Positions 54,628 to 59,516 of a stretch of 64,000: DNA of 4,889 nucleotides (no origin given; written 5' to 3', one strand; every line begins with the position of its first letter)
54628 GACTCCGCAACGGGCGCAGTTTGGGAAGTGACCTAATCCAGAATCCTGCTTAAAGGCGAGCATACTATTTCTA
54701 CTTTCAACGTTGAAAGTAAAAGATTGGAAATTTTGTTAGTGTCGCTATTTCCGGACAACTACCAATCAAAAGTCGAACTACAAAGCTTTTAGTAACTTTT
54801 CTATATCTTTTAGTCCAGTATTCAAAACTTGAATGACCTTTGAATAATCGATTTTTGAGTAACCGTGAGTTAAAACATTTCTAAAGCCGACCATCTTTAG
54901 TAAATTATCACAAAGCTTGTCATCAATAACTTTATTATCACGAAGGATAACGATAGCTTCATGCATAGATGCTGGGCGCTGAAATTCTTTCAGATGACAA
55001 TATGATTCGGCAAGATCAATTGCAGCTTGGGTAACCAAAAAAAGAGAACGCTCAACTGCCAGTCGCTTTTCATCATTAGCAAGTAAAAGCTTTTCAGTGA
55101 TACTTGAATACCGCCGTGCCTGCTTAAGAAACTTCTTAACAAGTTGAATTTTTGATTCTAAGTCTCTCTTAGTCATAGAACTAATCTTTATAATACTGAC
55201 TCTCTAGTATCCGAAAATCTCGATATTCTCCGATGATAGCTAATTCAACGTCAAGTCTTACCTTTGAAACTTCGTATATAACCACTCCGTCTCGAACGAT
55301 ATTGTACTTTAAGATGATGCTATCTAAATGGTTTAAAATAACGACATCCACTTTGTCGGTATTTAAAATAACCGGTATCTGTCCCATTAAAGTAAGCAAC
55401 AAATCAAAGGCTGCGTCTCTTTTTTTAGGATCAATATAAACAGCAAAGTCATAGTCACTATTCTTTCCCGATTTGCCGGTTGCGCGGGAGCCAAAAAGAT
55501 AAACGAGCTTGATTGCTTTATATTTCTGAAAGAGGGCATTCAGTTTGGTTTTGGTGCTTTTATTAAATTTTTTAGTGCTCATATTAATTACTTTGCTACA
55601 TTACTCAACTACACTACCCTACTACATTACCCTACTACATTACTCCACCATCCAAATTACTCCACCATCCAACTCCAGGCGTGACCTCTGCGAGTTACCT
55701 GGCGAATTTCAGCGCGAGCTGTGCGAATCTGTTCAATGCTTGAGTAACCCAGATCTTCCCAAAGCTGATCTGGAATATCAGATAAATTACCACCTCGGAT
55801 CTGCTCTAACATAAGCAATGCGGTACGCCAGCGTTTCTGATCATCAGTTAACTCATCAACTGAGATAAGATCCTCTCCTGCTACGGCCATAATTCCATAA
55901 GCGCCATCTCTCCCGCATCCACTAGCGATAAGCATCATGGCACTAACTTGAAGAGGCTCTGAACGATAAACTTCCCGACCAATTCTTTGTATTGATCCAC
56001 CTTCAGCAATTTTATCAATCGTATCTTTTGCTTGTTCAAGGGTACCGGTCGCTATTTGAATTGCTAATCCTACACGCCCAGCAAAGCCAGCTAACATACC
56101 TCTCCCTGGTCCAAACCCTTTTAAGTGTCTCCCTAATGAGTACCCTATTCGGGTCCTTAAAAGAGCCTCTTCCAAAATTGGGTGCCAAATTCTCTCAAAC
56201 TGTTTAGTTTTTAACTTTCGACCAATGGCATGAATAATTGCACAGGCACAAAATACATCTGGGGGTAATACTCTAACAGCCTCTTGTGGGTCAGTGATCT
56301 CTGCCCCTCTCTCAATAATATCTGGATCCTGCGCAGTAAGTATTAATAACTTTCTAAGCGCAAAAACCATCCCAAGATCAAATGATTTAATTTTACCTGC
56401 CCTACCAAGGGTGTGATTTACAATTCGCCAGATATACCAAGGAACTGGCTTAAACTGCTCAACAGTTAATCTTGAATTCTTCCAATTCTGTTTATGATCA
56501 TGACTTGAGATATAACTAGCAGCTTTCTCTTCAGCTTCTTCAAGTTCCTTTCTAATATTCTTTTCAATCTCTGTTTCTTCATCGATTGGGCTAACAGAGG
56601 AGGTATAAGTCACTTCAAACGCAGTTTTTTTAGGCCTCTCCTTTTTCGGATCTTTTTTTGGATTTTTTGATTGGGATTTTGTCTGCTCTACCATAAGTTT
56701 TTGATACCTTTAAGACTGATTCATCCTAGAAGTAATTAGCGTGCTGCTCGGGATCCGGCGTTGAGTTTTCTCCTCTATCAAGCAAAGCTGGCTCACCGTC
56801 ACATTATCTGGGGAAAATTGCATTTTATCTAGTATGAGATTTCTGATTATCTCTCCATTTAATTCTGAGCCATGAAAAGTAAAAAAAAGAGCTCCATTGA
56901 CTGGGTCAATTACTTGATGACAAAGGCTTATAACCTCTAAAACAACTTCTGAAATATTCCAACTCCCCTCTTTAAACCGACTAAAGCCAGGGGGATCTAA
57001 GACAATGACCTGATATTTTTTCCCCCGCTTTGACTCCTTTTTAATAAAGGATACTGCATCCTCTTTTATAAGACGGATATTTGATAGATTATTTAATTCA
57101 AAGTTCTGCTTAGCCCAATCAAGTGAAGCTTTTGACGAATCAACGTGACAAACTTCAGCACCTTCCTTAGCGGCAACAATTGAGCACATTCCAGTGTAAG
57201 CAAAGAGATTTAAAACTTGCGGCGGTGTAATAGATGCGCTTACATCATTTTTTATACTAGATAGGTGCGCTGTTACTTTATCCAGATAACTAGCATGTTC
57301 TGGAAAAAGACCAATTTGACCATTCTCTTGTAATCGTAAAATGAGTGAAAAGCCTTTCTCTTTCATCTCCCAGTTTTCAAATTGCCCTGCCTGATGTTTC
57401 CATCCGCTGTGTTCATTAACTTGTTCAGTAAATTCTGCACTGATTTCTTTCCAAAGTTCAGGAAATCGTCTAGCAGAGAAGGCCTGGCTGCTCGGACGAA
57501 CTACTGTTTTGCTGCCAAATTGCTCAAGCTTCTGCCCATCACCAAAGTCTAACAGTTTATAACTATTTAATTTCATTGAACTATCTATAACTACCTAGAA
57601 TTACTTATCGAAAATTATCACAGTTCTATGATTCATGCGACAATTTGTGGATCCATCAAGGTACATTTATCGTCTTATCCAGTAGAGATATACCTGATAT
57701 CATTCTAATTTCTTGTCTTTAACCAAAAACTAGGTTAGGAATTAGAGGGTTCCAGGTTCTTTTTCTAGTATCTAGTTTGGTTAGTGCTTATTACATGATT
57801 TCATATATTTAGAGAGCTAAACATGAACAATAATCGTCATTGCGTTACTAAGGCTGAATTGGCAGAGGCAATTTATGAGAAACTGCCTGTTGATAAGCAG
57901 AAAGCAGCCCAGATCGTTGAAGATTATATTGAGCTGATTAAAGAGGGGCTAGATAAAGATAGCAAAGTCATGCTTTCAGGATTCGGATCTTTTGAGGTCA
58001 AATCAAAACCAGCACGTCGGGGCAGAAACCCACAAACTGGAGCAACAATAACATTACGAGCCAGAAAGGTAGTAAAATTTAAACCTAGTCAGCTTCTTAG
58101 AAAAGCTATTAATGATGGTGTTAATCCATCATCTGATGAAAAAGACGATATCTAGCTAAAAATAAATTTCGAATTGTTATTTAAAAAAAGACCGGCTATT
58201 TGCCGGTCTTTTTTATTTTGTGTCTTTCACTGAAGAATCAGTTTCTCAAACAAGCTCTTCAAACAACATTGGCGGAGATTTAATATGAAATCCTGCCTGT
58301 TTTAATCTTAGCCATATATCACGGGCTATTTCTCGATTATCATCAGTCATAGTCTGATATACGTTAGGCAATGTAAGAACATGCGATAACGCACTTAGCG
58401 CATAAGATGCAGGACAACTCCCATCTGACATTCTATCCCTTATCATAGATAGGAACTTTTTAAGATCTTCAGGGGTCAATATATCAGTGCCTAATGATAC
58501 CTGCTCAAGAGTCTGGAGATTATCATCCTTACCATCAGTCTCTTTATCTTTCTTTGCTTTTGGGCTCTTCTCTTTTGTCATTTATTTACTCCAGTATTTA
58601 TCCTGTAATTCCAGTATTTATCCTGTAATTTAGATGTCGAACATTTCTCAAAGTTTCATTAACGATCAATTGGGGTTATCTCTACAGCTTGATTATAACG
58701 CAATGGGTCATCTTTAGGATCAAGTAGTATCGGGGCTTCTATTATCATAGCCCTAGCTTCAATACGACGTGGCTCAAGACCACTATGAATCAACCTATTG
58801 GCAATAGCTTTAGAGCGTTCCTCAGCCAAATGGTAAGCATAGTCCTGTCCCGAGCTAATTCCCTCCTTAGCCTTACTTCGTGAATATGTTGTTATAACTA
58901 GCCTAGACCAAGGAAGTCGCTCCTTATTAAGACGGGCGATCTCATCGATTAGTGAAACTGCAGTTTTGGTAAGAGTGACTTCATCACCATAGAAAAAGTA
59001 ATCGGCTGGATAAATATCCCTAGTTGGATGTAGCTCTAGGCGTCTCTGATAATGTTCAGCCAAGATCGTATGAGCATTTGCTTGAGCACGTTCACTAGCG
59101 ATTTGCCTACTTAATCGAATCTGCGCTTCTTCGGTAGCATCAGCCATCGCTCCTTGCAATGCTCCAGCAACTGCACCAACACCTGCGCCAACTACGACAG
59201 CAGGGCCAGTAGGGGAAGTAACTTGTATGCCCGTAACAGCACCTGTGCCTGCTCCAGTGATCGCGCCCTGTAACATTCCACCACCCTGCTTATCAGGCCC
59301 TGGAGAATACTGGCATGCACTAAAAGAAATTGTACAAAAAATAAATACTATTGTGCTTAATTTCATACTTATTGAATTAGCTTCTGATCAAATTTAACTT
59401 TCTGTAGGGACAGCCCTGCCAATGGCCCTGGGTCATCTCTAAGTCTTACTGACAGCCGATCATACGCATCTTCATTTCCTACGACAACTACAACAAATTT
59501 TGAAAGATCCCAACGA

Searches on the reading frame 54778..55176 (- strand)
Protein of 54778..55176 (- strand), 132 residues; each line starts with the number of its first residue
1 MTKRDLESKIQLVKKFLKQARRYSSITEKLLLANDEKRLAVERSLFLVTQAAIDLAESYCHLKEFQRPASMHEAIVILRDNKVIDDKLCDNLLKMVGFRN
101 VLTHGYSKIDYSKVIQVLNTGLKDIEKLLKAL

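Call 76: search_protein_families(library=pfam, proteins=[window:54778-55176:-], max_evalue=0.001)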
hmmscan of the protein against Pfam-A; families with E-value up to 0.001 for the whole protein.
window:54778-55176:- (132 aa): 1 family
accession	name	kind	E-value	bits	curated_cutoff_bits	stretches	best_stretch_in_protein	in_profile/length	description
PF01934.22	HepT-like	-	2.9e-26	92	23.5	1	15-131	3-119/120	Ribonuclease HepT-like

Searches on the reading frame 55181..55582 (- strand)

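Call 76: search_protein_families(library=pfam, proteins=[window:55181-55582:-], max_evalue=0.001)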
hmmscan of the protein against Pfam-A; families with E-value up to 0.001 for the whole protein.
window:55181-55582:- (133 aa): 3 families
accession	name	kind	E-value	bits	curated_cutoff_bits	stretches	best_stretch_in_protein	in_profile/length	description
PF18765.7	Polbeta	-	1.7e-21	76.6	26.9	1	13-106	2-91/93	Polymerase beta, Nucleotidyltransferase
PF01909.29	NTP_transf_2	-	7.4e-10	39.5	21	1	15-87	6-78/93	Nucleotidyltransferase domain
PF22600.2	MTPAP-like_central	-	0.00068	20.2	27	1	9-65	24-71/139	Poly(A) RNA polymerase, mitochondrial-like, central palm domain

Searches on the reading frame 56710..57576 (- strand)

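Call 76: search_protein_families(library=pfam, proteins=[window:56710-57576:-], max_evalue=0.001)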
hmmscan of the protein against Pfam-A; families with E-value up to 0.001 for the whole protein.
window:56710-57576:- (288 aa): 6 families
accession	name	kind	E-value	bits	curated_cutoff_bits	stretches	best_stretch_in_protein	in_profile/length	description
PF10672.15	Methyltrans_SAM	-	1.6e-10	41.2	27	1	66-200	83-208/286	S-adenosylmethionine-dependent methyltransferase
PF03602.21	Cons_hypoth95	-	4.2e-08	33.5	24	1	112-196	36-122/182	Conserved hypothetical protein 95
PF05175.20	MTS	-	7.3e-06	26.2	23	1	120-224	34-131/170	Methyltransferase small domain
PF02005.22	TRM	-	1.1e-05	25.3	27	1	119-197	51-130/376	N2,N2-dimethylguanosine tRNA methyltransferase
PF13649.12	Methyltransf_25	-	0.00018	22.6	27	0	121-177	1-58/97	Methyltransferase domain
PF13847.12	Methyltransf_31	-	0.00025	21.2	27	1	121-194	7-81/145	Methyltransferase domain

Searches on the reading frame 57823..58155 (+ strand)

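Call 76: search_protein_families(library=pfam, proteins=[window:57823-58155:+], max_evalue=0.001)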
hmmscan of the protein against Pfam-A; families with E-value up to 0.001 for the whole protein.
window:57823-58155:+ (110 aa): 3 families
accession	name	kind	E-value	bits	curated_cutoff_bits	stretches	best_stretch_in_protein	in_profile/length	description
PF00216.26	Bac_DNA_binding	-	3.4e-31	107.8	22.4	1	8-97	1-90/90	Bacterial DNA-binding protein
PF18291.6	HU-HIG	-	0.00025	21.5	26.2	1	5-98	29-120/125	HU domain fused to wHTH, Ig, or Glycine-rich motif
PF18175.6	HU-CCDC81_bac_2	-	0.00044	20.5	35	1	13-60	3-50/70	CCDC81-like prokaryotic HU domain 2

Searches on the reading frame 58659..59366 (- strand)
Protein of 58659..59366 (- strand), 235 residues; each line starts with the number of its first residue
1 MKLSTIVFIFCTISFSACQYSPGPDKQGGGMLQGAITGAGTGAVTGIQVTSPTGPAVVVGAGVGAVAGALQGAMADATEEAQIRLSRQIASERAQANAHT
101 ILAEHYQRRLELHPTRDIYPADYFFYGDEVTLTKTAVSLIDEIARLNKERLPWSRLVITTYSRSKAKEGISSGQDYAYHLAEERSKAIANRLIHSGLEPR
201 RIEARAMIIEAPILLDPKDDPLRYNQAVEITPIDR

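Call 76: search_protein_families(library=pfam, proteins=[window:58659-59366:-], max_evalue=0.001)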
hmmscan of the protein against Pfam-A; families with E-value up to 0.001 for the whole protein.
window:58659-59366:- (235 aa): 2 families
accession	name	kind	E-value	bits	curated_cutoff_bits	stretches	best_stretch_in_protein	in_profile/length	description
PF00691.25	OmpA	-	6.9e-07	30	27.2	1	124-207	1-79/98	OmpA family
PF13488.11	Gly-zipper_Omp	-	0.00067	20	25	1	34-77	2-44/46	Glycine zipper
